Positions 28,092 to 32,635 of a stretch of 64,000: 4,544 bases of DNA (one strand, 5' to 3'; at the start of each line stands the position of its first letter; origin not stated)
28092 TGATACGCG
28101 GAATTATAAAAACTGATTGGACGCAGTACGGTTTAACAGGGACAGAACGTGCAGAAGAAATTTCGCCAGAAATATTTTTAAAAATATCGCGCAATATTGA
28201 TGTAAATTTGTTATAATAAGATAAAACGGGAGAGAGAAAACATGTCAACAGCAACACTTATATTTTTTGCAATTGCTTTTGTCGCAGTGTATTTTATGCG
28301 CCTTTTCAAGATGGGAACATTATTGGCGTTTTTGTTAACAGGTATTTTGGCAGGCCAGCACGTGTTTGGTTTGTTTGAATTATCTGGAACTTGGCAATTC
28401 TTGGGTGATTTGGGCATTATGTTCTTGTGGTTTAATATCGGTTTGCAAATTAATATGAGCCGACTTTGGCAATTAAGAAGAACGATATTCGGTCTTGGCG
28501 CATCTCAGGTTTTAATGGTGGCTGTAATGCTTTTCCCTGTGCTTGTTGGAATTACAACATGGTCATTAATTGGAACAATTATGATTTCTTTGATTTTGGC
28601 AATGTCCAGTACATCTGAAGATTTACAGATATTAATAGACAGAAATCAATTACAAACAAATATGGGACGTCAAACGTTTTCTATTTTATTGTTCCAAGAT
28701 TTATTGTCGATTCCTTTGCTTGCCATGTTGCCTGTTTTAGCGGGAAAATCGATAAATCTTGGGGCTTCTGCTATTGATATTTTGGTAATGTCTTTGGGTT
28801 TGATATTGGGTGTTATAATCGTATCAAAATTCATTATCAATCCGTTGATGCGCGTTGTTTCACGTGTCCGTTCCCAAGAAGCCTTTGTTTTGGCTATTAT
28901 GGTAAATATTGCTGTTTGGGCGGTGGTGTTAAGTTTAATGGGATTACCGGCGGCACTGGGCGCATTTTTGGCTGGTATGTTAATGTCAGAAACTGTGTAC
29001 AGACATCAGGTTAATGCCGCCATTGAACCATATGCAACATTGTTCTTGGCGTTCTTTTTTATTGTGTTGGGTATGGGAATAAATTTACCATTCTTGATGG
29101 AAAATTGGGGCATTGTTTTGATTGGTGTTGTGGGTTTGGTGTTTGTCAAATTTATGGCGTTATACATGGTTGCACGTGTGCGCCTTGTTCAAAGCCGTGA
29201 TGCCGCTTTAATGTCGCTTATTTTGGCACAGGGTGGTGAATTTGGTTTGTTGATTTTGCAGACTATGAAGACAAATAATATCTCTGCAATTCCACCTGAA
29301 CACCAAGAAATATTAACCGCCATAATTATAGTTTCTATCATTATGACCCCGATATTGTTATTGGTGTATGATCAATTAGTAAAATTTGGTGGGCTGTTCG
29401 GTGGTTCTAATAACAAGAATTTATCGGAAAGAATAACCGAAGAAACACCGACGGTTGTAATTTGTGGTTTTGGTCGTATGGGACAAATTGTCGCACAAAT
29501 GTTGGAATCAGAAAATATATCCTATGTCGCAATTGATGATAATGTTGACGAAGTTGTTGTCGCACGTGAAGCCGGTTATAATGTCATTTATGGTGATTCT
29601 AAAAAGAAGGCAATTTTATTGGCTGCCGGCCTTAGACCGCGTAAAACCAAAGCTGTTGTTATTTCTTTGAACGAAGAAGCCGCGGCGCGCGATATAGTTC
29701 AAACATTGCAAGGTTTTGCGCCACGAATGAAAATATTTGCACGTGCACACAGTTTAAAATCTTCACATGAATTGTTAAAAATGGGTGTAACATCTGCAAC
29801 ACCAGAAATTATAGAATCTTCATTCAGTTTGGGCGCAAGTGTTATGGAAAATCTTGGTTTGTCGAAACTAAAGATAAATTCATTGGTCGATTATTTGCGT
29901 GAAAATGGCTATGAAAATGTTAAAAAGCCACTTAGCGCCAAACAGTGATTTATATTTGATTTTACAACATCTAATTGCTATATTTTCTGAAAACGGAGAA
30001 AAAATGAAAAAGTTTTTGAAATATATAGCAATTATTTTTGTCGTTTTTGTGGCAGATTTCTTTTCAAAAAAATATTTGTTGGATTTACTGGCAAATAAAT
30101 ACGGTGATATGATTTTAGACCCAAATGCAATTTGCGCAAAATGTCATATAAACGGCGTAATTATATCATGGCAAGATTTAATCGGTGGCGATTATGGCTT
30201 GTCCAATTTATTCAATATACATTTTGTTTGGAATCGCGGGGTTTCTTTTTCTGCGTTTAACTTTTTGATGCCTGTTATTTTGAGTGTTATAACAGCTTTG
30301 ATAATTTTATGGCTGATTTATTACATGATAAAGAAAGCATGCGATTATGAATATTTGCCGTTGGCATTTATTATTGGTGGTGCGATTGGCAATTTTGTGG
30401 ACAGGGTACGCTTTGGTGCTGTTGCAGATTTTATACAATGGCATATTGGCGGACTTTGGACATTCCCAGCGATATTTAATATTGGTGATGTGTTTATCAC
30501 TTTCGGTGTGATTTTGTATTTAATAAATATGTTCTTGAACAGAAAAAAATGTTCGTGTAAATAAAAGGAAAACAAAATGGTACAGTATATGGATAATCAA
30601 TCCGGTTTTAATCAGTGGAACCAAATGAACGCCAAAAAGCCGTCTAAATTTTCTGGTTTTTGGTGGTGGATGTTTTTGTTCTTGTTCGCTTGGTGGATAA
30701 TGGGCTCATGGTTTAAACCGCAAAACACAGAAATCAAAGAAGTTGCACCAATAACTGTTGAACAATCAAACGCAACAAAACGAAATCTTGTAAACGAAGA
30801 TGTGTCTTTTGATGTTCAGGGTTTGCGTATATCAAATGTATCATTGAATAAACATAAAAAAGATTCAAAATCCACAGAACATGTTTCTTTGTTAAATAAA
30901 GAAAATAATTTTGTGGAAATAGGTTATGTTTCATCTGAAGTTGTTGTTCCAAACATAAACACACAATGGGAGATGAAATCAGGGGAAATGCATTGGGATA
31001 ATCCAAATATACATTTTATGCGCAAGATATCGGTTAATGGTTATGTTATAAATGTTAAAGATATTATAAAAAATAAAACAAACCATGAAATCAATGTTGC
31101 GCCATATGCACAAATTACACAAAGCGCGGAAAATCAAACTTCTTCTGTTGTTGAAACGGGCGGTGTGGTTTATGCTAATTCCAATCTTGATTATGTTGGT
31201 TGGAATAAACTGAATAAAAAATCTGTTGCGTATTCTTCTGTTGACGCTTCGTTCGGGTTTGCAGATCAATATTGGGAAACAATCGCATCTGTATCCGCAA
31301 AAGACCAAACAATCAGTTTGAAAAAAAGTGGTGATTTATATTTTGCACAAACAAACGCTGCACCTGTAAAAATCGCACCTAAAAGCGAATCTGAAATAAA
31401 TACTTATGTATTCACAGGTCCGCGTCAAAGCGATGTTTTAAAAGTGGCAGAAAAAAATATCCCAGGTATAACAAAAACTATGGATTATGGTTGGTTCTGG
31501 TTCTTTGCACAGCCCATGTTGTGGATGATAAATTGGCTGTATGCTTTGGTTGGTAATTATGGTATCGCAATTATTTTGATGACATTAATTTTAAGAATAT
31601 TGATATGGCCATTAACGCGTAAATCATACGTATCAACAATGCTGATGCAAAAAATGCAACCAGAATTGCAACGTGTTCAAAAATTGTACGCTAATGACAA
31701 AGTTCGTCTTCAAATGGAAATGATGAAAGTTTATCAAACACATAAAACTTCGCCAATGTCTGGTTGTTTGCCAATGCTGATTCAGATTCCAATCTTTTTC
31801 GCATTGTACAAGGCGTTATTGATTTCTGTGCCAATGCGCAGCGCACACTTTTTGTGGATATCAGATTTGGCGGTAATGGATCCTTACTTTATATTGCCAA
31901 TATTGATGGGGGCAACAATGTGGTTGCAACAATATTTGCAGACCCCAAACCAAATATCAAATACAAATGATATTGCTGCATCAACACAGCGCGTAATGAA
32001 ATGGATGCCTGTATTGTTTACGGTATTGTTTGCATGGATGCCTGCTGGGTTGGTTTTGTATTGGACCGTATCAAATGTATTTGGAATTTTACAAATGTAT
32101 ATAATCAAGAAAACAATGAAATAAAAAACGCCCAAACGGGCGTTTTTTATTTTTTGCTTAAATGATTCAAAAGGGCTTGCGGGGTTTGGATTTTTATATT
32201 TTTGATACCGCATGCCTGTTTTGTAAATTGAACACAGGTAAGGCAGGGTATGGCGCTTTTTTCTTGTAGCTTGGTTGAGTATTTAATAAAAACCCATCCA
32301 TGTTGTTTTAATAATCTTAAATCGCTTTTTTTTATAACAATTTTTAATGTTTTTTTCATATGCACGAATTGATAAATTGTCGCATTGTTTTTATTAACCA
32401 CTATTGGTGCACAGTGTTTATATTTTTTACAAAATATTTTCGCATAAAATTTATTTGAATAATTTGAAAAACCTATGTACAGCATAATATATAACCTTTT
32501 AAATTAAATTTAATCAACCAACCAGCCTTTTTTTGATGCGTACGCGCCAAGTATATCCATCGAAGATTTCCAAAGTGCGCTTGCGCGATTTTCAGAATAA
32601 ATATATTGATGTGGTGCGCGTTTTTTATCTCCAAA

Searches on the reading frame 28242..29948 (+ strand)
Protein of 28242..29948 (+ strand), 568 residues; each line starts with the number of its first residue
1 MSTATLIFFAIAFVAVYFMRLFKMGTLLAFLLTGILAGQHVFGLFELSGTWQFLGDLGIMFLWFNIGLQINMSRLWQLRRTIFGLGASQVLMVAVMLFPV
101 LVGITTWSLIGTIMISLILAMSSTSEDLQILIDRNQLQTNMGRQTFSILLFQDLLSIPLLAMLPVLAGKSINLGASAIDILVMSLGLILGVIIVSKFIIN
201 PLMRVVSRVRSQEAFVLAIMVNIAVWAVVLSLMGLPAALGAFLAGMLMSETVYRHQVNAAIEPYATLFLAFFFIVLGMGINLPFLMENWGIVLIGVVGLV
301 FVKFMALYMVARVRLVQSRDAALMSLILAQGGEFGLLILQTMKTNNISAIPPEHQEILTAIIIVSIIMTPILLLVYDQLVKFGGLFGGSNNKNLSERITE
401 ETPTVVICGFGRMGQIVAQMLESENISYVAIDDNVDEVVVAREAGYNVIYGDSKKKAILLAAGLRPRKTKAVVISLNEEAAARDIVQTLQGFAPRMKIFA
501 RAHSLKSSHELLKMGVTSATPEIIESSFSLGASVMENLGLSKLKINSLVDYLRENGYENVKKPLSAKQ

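Call 92: search_protein_families(library=pfam, proteins=[window:28242-29948:+], max_evalue=0.01)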
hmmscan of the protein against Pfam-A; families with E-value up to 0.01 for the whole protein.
window:28242-29948:+ (568 aa): 3 families
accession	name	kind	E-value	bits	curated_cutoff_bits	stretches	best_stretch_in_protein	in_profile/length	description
PF00999.27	Na_H_Exchanger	-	1.9e-44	152.5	26.2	1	10-372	2-373/375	Sodium/hydrogen exchanger, transmembrane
PF02254.24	TrkA_N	-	5.4e-20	72.3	23.8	1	405-518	1-112/116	TrkA-N domain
PF00044.30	Gp_dh_N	-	0.00025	21.7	31.7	1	405-466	3-65/101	Glyceraldehyde 3-phosphate dehydrogenase, NAD binding domain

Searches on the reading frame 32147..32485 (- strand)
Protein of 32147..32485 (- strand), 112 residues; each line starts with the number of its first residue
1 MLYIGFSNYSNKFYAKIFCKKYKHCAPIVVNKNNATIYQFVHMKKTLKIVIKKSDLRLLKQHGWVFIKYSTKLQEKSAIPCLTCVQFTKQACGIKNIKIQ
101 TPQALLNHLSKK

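Call 3: search_protein_families(library=pfam, proteins=[window:32147-32485:-], max_evalue=0.1)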
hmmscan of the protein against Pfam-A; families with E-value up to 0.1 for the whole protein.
window:32147-32485:- (112 aa): 0 families

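Call 4: search_protein_families(library=ncbifam, proteins=[window:32147-32485:-], max_evalue=0.1)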
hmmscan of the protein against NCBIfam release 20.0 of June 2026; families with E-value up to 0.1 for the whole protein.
window:32147-32485:- (112 aa): 0 families

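Call 33: search_protein_families(library=phrogs, proteins=[window:32147-32485:-], max_evalue=0.1)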
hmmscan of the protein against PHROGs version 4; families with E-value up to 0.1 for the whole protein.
window:32147-32485:- (112 aa): 0 families
